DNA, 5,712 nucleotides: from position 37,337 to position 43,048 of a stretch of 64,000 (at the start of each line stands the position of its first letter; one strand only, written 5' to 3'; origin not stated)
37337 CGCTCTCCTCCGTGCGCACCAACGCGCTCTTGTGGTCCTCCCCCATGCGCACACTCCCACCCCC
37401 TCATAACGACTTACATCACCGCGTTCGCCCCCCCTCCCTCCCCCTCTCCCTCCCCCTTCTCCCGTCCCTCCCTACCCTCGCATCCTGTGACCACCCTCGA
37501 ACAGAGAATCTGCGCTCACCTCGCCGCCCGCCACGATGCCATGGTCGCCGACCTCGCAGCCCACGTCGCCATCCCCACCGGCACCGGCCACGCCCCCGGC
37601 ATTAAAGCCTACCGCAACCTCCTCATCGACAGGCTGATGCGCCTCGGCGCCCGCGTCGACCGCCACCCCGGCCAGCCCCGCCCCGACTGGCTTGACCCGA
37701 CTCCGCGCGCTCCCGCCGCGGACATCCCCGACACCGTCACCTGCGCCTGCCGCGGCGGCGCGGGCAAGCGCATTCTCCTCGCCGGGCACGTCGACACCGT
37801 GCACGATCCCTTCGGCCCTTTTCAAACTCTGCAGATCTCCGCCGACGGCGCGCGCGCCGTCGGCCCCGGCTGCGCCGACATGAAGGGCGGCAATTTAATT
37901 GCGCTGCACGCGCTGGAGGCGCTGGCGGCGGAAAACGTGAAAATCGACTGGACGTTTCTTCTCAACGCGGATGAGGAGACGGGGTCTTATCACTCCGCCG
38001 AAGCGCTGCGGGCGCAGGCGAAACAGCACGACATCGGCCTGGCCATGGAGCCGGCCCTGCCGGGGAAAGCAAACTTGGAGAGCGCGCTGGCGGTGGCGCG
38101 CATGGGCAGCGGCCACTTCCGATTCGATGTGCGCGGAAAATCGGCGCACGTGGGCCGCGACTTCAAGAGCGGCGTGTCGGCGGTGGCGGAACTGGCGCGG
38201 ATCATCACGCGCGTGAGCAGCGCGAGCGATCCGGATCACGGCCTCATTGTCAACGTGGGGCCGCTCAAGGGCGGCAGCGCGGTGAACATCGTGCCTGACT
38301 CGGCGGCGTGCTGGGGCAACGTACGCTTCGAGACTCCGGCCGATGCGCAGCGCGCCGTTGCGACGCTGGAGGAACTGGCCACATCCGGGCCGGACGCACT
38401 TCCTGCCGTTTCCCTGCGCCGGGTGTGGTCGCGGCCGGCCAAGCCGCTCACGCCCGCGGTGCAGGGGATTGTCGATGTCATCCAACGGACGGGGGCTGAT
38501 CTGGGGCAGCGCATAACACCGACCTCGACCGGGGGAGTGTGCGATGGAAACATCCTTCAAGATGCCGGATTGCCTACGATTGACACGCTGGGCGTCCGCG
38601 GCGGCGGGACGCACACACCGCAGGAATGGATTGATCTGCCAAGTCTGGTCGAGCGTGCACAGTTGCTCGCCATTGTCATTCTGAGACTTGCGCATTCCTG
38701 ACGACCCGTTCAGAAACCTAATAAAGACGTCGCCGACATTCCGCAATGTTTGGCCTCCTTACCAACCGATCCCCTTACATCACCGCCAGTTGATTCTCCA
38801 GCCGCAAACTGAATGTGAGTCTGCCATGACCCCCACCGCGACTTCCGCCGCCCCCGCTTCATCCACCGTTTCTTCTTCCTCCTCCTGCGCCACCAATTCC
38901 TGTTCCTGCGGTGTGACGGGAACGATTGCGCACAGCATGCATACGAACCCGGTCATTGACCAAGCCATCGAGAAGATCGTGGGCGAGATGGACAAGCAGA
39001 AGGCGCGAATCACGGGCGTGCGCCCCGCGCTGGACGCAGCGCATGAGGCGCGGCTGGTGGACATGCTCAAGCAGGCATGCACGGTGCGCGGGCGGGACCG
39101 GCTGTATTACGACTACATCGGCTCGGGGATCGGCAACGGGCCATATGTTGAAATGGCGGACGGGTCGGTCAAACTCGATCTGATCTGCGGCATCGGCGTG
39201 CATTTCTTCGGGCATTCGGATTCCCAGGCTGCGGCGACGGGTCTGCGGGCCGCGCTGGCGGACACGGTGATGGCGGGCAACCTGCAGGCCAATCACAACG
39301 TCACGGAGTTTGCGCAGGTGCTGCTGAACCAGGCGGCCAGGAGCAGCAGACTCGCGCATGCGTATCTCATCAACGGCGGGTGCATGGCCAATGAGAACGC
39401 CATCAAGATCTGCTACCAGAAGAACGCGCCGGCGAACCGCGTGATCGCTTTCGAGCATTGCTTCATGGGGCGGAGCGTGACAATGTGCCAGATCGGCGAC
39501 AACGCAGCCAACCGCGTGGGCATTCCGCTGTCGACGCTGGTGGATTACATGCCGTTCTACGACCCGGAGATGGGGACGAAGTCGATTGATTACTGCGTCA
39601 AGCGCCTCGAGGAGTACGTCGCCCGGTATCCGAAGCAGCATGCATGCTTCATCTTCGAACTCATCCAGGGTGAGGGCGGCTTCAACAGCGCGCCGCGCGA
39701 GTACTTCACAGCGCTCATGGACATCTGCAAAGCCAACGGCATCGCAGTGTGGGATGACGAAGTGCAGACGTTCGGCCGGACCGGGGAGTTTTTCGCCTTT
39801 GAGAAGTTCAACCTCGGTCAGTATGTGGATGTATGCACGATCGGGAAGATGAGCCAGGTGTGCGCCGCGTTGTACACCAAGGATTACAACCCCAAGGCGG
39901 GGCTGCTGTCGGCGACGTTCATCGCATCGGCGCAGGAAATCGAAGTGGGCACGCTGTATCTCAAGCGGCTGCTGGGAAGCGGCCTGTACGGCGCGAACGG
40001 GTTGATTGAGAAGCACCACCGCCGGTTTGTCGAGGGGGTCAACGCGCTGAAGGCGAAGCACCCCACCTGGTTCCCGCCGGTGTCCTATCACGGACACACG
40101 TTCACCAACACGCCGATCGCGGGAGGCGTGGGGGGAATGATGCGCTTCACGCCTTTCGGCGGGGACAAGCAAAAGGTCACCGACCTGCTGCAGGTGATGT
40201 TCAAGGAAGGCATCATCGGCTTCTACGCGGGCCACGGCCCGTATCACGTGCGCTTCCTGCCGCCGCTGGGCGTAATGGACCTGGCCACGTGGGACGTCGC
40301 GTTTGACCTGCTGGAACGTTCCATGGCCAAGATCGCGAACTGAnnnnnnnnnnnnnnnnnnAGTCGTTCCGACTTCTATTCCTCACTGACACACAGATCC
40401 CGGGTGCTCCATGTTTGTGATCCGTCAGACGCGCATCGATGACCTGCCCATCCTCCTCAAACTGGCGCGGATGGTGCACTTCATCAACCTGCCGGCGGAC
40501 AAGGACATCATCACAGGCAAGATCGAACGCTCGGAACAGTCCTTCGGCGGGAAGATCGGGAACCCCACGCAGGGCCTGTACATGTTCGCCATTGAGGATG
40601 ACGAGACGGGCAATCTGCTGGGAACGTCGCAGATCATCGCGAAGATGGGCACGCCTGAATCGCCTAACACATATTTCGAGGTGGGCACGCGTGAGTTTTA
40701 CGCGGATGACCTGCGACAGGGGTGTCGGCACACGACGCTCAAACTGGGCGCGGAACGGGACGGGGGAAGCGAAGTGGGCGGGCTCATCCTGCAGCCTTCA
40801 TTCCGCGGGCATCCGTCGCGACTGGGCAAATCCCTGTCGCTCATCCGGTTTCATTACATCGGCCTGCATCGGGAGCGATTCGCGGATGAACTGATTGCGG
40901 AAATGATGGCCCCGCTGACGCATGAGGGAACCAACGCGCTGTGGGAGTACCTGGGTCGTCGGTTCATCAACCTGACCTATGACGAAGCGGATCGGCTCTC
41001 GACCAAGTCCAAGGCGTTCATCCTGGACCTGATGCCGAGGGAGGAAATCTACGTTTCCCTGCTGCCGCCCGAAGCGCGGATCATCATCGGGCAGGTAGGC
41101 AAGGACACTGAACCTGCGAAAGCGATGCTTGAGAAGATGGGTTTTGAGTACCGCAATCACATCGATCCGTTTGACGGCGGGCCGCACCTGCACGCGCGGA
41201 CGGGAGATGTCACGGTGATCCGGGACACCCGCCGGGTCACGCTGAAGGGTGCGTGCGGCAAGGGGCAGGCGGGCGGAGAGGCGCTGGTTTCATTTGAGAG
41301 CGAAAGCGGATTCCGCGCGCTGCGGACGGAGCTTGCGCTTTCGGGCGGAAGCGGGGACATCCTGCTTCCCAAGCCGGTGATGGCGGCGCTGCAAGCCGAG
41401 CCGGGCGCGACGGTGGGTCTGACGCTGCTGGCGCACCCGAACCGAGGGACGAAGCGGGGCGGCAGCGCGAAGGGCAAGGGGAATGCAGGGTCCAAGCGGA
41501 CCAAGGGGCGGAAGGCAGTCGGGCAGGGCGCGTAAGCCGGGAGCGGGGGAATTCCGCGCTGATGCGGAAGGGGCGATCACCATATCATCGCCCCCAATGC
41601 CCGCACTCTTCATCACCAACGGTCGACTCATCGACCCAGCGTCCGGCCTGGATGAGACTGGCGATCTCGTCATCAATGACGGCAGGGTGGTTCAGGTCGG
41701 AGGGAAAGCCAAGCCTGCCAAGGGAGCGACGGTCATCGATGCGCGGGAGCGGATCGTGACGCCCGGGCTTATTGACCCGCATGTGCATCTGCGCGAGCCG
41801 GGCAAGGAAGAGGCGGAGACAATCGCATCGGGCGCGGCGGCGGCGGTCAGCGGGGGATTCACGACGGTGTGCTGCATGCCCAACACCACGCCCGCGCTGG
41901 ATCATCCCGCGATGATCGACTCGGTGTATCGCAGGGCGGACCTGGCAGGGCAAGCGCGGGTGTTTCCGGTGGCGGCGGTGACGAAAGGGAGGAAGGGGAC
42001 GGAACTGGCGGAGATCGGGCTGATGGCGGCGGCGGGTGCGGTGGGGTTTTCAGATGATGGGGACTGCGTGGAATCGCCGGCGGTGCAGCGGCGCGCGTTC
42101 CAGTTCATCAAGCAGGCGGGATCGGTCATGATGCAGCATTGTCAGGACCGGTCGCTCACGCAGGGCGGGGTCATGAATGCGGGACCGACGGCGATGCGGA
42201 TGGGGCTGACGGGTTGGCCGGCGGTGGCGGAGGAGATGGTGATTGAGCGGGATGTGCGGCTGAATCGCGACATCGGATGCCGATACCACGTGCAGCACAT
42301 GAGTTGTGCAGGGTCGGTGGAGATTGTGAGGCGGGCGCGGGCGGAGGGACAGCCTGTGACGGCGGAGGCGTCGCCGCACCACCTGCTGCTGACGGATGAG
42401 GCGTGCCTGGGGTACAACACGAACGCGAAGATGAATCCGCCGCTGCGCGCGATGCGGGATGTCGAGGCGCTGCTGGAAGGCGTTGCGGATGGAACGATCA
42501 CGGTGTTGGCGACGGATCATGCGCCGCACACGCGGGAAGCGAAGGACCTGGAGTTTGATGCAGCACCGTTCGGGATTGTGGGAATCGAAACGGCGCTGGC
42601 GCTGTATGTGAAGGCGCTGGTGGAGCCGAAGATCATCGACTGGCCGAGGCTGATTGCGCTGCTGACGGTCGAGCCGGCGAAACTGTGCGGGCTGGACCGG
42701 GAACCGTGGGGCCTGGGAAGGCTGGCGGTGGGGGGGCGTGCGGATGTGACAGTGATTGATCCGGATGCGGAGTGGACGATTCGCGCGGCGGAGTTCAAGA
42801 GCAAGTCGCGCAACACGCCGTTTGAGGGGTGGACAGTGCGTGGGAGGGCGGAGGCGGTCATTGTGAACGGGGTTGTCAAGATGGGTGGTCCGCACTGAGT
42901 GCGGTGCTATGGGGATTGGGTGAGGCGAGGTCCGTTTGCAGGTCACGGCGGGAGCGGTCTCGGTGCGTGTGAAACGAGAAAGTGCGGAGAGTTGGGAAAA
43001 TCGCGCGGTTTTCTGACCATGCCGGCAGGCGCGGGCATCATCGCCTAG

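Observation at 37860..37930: Point-like reversal of strand composition (C-rich to G-rich) inside an intact ORF, centred on an AT-rich palindrome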

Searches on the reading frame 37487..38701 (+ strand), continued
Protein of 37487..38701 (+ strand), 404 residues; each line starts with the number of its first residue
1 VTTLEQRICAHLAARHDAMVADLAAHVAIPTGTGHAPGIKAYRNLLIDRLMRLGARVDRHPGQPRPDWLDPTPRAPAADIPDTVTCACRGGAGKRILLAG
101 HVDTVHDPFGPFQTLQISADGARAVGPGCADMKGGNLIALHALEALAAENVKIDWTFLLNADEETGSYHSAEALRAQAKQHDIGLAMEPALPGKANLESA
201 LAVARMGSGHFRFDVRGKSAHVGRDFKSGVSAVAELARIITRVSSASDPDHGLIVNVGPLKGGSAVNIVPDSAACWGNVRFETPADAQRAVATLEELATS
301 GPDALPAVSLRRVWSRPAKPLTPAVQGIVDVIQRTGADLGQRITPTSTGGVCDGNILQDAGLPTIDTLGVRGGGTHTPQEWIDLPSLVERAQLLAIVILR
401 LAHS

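Call 38: search_protein_families(library=pfam, proteins=[L012:863-3493:+, L012:3527-4774:+, L012:4923-5372:+, L012:5589-6155:+, L012:6638-7480:+, L012:7961-10231:+, L012:10511-12688:+, L012:12663-13589:-, L012:13680-14729:-, L012:239-772:-])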
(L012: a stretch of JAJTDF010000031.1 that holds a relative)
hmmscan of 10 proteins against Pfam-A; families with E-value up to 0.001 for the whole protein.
L012:863-3493:+ (876 aa): 3 families
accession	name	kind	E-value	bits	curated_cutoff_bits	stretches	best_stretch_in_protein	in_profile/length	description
PF13402.12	Peptidase_M60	-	3.8e-73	246.8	25.8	1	587-843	1-275/275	Peptidase M60, enhancin and enhancin-like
PF17291.7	M60-like_N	-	3.2e-19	69.4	23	1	481-577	3-97/106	N-terminal domain of M60-like peptidases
PF09822.16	ABC_transp_aux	-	0.00081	19.2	34.7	0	290-370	44-131/288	ABC-type uncharacterized transport system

L012:3527-4774:+ (415 aa): 2 families
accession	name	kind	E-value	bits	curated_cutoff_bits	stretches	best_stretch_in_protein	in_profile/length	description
PF01546.33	Peptidase_M20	-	6.6e-23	82.1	24.6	1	108-411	1-205/206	Peptidase family M20/M25/M40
PF07687.19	M20_dimer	-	1.1e-10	41.8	21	1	212-311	2-104/107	Peptidase dimerisation domain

L012:4923-5372:+ (149 aa): 0 families

L012:5589-6155:+ (188 aa): 0 families

L012:6638-7480:+ (280 aa): 0 families

L012:7961-10231:+ (756 aa): 0 families

L012:10511-12688:+ (725 aa): 0 families

L012:12663-13589:- (308 aa): 1 family
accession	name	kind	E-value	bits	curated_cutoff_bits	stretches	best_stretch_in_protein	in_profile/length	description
PF02567.21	PhzC-PhzF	-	6.7e-56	190.3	27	1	52-302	1-279/281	Phenazine biosynthesis-like protein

L012:13680-14729:- (349 aa): 2 families
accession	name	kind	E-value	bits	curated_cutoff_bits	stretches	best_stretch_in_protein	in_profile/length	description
PF00152.25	tRNA-synt_2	-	2.3e-47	162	25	1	1-310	160-308/308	tRNA synthetases class II (D, K and N)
PF02938.19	GAD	-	1e-12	48.6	23.4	1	54-144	7-94/95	GAD domain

L012:239-772:- (177 aa): 0 families

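Call 43: list_cluster_members(proteins=[P0001, L041:7073-8290:+])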
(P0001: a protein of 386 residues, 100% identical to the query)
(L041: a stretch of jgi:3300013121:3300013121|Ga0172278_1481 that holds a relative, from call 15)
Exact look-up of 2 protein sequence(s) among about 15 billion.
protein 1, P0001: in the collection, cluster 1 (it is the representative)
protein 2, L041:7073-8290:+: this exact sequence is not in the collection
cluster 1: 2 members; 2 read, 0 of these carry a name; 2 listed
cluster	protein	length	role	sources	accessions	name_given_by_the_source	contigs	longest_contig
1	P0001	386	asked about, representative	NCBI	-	-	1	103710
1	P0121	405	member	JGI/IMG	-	-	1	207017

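Call 56: find_encoding_contigs(protein=window:37487-38698:+, flank=10000, max_places=10)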
Protein seq(404 aa) (404 aa): no gene with exactly this product is on record in the collection.

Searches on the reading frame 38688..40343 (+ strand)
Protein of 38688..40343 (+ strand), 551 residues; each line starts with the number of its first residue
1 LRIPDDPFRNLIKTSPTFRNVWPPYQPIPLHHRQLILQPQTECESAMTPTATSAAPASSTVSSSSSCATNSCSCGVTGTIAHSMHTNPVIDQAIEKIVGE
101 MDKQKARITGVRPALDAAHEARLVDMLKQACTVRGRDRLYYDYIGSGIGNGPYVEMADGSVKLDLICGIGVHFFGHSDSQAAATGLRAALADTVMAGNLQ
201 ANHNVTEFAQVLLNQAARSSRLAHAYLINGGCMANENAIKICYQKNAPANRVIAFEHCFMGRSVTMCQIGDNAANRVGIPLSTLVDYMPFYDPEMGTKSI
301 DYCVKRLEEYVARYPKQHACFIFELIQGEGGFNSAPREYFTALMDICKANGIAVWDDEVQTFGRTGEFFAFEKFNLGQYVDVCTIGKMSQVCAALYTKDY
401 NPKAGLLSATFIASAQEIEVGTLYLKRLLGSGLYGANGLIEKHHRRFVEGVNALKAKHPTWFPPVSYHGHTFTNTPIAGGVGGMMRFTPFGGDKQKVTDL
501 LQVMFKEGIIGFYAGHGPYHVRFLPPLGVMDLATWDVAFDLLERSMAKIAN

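Call 8: search_protein_families(library=pfam, proteins=[window:38688-40343:+])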
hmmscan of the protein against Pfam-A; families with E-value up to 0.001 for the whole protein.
window:38688-40343:+ (551 aa): 1 family
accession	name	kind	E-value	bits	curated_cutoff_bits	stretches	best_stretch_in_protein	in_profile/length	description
PF00202.27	Aminotran_3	-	6.1e-37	127.7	30.5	1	150-388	17-260/403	Aminotransferase class-III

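Call 54: find_encoding_contigs(protein=window:38937-40343:+, flank=10000, max_places=10)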
Protein window:38937-40343:+ (468 aa): no gene with exactly this product is on record in the collection.

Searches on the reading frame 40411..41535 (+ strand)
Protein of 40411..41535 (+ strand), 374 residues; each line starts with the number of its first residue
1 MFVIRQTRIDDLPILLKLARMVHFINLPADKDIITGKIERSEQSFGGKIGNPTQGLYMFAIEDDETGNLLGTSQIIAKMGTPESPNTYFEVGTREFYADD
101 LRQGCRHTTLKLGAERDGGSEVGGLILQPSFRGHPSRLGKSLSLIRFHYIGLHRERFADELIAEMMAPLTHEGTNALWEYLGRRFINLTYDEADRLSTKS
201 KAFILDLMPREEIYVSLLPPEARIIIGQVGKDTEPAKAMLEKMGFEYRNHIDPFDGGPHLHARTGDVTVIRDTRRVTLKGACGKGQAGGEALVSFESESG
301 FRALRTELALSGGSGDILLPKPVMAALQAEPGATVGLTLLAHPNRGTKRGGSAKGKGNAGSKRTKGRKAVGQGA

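Call 8: search_protein_families(library=pfam, proteins=[window:40411-41535:+])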
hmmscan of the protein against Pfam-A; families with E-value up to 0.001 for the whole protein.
window:40411-41535:+ (374 aa): 1 family
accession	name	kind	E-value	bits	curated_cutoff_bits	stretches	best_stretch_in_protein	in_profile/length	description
PF04958.18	AstA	-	4.4e-95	318.6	29.4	1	1-336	1-334/337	Arginine N-succinyltransferase beta subunit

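Call 15: find_encoding_contigs(protein=window:40411-41535:+, flank=10000, max_places=6)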
Protein window:40411-41535:+ (374 aa): 1 contig read that carries it; 1 place shown.
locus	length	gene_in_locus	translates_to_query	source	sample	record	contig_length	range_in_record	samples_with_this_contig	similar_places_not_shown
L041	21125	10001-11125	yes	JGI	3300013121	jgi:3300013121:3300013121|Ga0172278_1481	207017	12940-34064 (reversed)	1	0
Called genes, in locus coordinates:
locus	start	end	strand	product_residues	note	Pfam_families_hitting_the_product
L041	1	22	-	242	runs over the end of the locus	PF04542:Sigma70_r2, PF04545:Sigma70_r4 (weak), PF08281:Sigma70_r4_2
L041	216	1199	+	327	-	PF00902:TatC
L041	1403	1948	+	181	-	PF00383:dCMP_cyt_deam_1, PF14437:MafB19-deam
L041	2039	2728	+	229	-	PF13395:HNH_4 (faint), PF01844:HNH, PF14279:HNH_5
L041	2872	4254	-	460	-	-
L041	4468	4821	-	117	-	-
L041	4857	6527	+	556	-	PF14312:FG-GAP_2 (faint)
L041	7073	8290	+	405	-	PF01546:Peptidase_M20, PF07687:M20_dimer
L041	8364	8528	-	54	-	-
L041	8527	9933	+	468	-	PF00202:Aminotran_3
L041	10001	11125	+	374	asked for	PF04958:AstA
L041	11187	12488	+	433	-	PF01979:Amidohydro_1, PF07969:Amidohydro_3 (faint), PF12890:DHOase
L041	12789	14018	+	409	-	PF01436:NHL (faint)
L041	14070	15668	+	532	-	PF13517:FG-GAP_3 (faint), PF01839:FG-GAP (weak)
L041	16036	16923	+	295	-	PF00318:Ribosomal_S2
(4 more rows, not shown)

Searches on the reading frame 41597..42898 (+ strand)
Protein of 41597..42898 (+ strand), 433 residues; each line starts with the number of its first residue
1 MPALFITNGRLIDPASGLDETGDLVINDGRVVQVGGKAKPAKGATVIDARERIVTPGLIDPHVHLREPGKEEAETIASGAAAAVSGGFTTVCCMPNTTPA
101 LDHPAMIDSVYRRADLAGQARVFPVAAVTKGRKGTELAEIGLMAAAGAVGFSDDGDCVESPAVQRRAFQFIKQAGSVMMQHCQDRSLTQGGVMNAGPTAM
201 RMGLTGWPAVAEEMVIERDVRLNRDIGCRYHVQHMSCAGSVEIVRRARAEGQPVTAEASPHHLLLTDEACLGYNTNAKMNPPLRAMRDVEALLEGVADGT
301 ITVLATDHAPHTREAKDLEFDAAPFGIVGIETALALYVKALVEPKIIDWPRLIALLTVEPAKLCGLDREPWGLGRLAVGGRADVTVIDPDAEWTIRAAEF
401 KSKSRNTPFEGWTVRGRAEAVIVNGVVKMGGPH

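Call 59: find_encoding_contigs(protein=window:41597-42898:+, flank=10000, max_places=10)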
Protein window:41597-42898:+ (433 aa): no gene with exactly this product is on record in the collection.
